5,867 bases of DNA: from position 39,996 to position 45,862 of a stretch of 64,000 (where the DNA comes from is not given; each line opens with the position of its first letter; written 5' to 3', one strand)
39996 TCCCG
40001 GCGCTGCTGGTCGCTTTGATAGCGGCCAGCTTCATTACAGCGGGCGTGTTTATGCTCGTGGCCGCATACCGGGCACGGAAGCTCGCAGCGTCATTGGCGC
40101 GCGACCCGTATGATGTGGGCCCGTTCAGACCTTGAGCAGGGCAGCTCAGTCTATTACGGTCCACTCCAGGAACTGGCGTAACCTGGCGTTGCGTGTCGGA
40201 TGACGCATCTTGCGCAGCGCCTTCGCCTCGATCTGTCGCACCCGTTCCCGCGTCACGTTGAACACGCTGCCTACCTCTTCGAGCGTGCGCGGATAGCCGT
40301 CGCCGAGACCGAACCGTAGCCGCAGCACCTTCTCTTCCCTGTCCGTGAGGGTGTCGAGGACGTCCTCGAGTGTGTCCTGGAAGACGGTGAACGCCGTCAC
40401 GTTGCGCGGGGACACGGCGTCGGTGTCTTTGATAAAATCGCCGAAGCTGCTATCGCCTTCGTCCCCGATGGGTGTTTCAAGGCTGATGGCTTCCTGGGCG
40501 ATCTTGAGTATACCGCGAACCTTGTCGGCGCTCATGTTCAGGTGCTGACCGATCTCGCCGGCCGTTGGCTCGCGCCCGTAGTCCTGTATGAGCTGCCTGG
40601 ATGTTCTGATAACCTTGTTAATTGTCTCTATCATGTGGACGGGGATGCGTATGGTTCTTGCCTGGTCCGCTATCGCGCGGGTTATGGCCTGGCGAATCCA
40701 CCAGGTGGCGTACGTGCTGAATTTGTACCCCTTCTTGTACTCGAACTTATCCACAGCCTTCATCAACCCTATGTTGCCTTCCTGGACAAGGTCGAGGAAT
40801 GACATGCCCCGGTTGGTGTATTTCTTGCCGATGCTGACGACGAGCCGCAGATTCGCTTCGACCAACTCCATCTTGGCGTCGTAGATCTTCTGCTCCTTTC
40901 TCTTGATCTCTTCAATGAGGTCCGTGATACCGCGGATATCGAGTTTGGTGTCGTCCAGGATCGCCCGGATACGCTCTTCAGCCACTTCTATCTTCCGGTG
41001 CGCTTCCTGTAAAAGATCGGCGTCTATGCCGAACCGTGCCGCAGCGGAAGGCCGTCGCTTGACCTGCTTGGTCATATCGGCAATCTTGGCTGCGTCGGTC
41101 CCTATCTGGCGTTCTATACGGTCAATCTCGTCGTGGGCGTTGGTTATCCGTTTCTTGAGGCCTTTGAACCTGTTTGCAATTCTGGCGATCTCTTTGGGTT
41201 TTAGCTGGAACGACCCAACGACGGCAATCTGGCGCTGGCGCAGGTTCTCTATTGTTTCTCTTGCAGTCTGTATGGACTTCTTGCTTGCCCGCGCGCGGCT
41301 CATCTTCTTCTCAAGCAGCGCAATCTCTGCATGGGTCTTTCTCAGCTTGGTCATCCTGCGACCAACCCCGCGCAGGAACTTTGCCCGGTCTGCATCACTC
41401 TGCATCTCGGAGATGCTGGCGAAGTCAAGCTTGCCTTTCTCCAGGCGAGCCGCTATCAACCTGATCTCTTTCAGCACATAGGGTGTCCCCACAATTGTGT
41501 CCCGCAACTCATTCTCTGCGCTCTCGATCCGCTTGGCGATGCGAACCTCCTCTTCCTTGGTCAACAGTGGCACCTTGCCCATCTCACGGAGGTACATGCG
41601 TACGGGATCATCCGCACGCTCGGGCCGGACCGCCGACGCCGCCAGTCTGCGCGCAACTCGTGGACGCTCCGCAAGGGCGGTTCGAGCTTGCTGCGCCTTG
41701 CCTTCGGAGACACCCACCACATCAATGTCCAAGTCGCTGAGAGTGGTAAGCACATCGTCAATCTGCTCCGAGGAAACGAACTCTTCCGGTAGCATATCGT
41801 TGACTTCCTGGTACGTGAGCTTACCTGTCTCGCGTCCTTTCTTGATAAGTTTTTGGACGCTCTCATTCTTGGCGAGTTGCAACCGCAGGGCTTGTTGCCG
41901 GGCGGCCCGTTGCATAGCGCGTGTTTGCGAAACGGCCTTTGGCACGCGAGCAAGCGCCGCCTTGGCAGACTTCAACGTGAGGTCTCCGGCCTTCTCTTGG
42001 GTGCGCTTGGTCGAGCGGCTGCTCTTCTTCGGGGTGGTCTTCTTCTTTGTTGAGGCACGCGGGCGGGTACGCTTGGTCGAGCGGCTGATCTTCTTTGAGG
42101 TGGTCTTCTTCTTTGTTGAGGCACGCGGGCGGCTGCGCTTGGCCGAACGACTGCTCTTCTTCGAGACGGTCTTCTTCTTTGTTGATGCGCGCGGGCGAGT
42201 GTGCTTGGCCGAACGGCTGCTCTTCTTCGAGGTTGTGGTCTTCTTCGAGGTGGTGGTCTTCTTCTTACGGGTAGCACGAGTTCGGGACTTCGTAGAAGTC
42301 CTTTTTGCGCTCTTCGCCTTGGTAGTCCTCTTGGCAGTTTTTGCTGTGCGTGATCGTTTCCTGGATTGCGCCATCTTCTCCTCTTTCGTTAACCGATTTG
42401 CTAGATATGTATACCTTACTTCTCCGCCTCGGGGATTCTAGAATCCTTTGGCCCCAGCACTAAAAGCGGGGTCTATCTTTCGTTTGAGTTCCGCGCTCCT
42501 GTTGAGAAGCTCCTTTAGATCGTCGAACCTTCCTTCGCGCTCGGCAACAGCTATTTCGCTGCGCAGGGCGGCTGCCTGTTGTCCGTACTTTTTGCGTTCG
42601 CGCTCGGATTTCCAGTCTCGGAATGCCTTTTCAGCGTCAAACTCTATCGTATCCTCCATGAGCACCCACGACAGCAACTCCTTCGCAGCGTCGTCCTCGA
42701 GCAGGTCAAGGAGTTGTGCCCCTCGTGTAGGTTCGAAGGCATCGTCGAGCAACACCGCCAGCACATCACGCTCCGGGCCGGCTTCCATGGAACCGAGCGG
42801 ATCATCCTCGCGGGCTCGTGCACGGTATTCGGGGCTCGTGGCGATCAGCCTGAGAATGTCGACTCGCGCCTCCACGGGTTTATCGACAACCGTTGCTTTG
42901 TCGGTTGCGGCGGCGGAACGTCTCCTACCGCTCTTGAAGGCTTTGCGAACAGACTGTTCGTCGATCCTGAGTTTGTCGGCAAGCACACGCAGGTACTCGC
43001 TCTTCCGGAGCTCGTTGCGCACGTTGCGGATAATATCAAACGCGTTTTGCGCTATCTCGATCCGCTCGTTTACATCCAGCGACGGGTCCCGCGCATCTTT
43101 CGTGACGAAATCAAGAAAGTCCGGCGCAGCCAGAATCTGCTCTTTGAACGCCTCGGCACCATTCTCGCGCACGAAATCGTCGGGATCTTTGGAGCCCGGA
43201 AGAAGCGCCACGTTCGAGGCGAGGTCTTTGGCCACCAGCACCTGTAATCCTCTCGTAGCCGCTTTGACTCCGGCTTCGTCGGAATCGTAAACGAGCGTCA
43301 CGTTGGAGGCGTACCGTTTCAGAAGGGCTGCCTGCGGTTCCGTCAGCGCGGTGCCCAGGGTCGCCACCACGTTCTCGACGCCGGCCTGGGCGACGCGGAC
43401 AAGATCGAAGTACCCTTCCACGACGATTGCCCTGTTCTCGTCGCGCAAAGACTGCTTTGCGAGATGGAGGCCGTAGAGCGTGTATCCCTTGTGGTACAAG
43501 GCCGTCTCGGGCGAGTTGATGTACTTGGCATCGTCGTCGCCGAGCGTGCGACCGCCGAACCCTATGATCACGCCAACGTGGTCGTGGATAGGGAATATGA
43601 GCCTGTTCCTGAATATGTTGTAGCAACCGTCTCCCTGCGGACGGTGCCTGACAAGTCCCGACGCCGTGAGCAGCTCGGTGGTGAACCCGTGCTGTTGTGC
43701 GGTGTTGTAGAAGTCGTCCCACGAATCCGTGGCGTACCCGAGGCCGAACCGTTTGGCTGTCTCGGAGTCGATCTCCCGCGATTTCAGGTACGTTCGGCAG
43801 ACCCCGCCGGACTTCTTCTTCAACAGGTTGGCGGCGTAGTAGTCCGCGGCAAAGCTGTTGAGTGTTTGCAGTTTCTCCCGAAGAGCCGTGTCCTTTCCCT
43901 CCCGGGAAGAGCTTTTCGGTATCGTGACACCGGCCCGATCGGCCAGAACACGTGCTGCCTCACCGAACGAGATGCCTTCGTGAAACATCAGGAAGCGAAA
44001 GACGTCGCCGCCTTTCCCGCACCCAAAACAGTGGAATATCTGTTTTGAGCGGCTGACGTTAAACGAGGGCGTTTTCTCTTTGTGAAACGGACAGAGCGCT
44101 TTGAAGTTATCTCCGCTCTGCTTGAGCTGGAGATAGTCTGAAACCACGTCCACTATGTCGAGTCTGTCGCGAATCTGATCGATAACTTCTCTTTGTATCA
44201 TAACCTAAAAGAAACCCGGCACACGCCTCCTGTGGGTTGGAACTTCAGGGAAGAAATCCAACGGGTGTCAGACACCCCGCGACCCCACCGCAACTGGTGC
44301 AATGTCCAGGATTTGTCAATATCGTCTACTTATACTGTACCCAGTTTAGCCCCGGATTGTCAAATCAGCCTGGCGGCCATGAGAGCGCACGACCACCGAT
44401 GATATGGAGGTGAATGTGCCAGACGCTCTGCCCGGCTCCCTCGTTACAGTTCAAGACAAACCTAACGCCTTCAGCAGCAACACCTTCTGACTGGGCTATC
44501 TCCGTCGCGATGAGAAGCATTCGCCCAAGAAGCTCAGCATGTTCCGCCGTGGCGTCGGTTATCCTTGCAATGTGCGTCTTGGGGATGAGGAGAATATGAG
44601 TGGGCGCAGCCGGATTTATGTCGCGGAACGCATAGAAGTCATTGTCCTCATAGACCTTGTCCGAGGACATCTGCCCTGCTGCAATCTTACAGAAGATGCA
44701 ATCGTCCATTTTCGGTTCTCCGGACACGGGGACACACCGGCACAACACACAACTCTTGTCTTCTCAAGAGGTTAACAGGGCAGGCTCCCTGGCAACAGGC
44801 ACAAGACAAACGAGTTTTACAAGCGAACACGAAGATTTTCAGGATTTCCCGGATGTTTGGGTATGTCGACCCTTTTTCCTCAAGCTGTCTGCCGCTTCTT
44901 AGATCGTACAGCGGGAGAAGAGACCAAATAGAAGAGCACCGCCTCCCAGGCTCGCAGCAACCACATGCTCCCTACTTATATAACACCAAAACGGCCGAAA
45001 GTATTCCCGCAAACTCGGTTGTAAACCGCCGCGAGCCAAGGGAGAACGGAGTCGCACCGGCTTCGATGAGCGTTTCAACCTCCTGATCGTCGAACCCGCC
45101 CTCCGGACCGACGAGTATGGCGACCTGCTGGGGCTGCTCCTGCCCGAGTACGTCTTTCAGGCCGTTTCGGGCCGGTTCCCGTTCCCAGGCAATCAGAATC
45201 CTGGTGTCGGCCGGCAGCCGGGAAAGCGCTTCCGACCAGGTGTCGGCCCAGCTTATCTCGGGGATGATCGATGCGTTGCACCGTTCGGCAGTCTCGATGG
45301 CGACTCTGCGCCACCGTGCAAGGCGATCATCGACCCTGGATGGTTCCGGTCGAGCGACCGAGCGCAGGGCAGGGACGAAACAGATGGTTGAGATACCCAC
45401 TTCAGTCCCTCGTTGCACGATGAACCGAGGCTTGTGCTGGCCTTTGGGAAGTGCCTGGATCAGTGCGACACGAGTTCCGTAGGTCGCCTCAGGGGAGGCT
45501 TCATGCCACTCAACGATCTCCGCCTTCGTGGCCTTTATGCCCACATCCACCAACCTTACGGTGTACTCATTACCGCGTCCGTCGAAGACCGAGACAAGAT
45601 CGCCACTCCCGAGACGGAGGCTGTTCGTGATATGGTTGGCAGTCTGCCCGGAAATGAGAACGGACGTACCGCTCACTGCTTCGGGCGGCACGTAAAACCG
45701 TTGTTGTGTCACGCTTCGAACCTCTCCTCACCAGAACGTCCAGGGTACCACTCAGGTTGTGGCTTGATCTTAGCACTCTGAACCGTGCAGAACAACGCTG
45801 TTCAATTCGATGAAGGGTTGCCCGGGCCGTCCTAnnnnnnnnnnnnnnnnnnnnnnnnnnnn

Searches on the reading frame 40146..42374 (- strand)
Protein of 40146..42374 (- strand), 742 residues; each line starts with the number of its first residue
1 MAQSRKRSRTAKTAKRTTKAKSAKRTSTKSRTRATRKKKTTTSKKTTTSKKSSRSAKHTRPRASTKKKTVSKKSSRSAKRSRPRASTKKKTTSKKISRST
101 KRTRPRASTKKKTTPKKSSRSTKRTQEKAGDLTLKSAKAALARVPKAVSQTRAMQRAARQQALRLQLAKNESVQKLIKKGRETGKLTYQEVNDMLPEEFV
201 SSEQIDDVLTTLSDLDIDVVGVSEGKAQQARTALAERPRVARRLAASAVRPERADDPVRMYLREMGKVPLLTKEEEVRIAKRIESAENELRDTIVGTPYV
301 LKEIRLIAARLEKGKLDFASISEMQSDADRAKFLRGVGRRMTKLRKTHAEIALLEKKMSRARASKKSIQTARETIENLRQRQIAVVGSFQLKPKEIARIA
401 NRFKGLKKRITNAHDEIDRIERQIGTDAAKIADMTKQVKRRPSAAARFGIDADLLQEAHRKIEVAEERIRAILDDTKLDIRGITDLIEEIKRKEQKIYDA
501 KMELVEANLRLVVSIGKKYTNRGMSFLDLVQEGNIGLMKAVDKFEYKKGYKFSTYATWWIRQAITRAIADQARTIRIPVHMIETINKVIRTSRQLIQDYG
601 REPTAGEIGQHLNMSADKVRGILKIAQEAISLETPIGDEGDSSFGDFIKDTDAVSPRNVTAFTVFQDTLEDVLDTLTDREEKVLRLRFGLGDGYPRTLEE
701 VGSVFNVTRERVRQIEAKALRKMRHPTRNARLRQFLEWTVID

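Call 10: search_protein_families(library=pfam, proteins=[window:40146-42374:-], max_evalue=0.001)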
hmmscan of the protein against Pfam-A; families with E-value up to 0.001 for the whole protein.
window:40146-42374:- (742 aa): 5 families
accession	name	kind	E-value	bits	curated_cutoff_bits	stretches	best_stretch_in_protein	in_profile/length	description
PF04539.22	Sigma70_r3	-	2.7e-26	91.9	25.3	1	583-658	1-76/78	Sigma-70 region 3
PF04542.20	Sigma70_r2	-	2.3e-23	82.2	24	1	504-574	1-71/71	Sigma-70 region 2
PF04545.22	Sigma70_r4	-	1.3e-21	76.3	24.1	1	672-725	1-50/50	Sigma-70, region 4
PF03979.19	Sigma70_r1_1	-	3.8e-19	68.9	22.5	1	169-227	3-61/81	Sigma-70 factor, region 1.1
PF00140.25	Sigma70_r1_2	-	1.6e-15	57.2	22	1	256-284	1-29/34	Sigma-70 factor, region 1.2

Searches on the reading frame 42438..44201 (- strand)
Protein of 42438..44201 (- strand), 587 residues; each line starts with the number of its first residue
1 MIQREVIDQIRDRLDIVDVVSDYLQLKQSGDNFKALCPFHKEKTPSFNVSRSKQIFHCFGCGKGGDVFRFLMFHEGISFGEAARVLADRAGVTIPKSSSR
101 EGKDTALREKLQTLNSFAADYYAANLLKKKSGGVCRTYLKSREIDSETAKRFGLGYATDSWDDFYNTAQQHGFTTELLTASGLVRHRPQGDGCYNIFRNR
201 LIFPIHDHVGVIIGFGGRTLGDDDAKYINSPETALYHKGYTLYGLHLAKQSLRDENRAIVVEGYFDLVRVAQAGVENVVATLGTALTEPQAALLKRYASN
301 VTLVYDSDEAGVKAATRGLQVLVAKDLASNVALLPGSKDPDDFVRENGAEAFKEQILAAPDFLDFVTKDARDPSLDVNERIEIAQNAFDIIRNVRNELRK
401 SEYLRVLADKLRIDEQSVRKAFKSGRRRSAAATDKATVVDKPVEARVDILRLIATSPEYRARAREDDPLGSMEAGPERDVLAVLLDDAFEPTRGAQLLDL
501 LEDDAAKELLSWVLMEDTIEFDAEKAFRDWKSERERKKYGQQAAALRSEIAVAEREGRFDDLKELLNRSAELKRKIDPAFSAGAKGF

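Call 10: search_protein_families(library=pfam, proteins=[window:42438-44201:-], max_evalue=0.001)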
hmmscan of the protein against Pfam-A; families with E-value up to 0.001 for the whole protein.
window:42438-44201:- (587 aa): 6 families
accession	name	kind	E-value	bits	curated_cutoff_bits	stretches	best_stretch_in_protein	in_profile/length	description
PF08275.17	DNAG_N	-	2.9e-40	137.7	26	1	124-249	3-128/128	DNA primase catalytic core, N-terminal domain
PF01807.25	Zn_ribbon_DnaG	-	2.2e-38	130.4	24.9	1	3-97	2-96/98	CHC2 zinc finger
PF13155.12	Toprim_2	-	3.9e-21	75.7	22.1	1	259-343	1-87/88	Toprim-like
PF13662.12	Toprim_4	-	7.9e-17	61.7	25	1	257-323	2-75/85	Toprim domain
PF01751.28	Toprim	-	2.2e-10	41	23.1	1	258-323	2-81/96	Toprim domain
PF13362.12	Toprim_3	-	1.6e-06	28.9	27.2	1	258-350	2-95/95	Toprim domain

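Call 40: find_related_loci(query=window:42438-44201:-, collection=genome_contigs, flank=10000)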
Query window:42438-44201:- (587 aa) in genome_contigs; peptide patterns used: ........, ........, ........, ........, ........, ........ (x = any residue, [..] = any of these).
600 stretches matched a pattern (row limit reached: there are more); 578 encode a relative of the query (tblastn E <= 1e-3); the best 80 are kept; 80 distinct loci.
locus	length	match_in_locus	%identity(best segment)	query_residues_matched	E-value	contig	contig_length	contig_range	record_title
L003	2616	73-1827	38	1-572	5e-124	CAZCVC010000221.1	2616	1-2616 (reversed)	MAG TPA_asm: uncultured Planctomycetia bacterium isolate ERP125453_co2_369 genome assembly, contig: NODE_44172_length_26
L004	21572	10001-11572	40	1-511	4e-116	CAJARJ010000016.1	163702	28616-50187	MAG: Candidatus Omnitrophica bacterium isolate Loc090907-6m_bin-269 genome assembly, contig: bin-269:16/22, whole genome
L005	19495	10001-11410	42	2-465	1e-114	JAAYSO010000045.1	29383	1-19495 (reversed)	MAG: Bacillota bacterium isolate AS23ysBPME_351 48459_AS23, whole genome shotgun sequence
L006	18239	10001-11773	36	1-575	7e-113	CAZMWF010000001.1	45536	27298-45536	MAG TPA_asm: uncultured Syntrophaceae bacterium isolate SRP231805_co4_160 genome assembly, contig: k141_430588, whole ge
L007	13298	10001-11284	45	5-431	6e-113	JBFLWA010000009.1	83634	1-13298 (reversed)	MAG: Bacillota bacterium isolate MAG020 MAG020_9, whole genome shotgun sequence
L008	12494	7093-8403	44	1-433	2e-112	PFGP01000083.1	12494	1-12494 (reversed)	MAG: Candidatus Omnitrophica bacterium CG12_big_fil_rev_8_21_14_0_65_43_15 CG12_8_21_14_0.65_scaffold_2008_c, whole geno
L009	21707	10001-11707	38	5-557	4e-112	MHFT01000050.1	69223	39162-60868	MAG: Omnitrophica bacterium RIFCSPLOWO2_12_FULL_50_11 rifcsplowo2_12_scaffold_2429, whole genome shotgun sequence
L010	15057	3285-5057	35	1-575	4e-112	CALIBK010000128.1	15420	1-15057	MAG: uncultured bacterium isolate S1_Bin_MAXBIN__233_1 genome assembly, contig: c_000000288704, whole genome shotgun seq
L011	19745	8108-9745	38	2-528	2e-111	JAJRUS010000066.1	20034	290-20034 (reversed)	MAG: bacterium isolate Dive96_bin10.214 k141_2493180, whole genome shotgun sequence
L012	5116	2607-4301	38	1-557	2e-111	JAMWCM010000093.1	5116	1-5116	MAG: Candidatus Omnitrophota bacterium isolate QZM4_1.bins.105.Tibet NODE_49752_length_5116_cov_3.535177, whole genome s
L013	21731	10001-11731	37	5-574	2e-110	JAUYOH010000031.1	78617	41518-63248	MAG: Candidatus Omnitrophota bacterium isolate C4_maxbin.042 C4_k141_103208, whole genome shotgun sequence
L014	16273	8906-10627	36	7-575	4e-110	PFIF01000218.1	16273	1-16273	MAG: Deltaproteobacteria bacterium CG_4_8_14_3_um_filter_43_13 CG_4_8_14_3_um_filter_scaffold_1123_c, whole genome shotg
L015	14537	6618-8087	40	1-518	5e-110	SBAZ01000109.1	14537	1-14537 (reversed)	MAG: Planctomycetales bacterium isolate Bin_23_1_1 Hy_contig33053, whole genome shotgun sequence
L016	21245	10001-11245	45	1-416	5e-110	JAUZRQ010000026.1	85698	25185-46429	MAG: candidate division KSB1 bacterium isolate GS19_ROV16_BS04-AMOR20_M0784 AMOR20_M0784_contig26, whole genome shotgun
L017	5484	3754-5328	39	1-511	1e-109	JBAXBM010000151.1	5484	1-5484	MAG: Candidatus Omnitrophota bacterium isolate ELA167 MAG167_151, whole genome shotgun sequence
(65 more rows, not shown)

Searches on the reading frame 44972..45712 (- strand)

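Call 10: search_protein_families(library=pfam, proteins=[window:44972-45712:-], max_evalue=0.001)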
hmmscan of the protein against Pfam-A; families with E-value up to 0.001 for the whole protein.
window:44972-45712:- (246 aa): 2 families
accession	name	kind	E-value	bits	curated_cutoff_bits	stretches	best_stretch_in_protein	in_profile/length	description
PF04452.19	Methyltrans_RNA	-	5.7e-33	114.3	23.9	1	81-239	6-160/165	RNA methyltransferase domain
PF20260.4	PUA_4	-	1.1e-09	38.7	23.9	1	20-58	1-39/48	RNA methyltransferase PUA domain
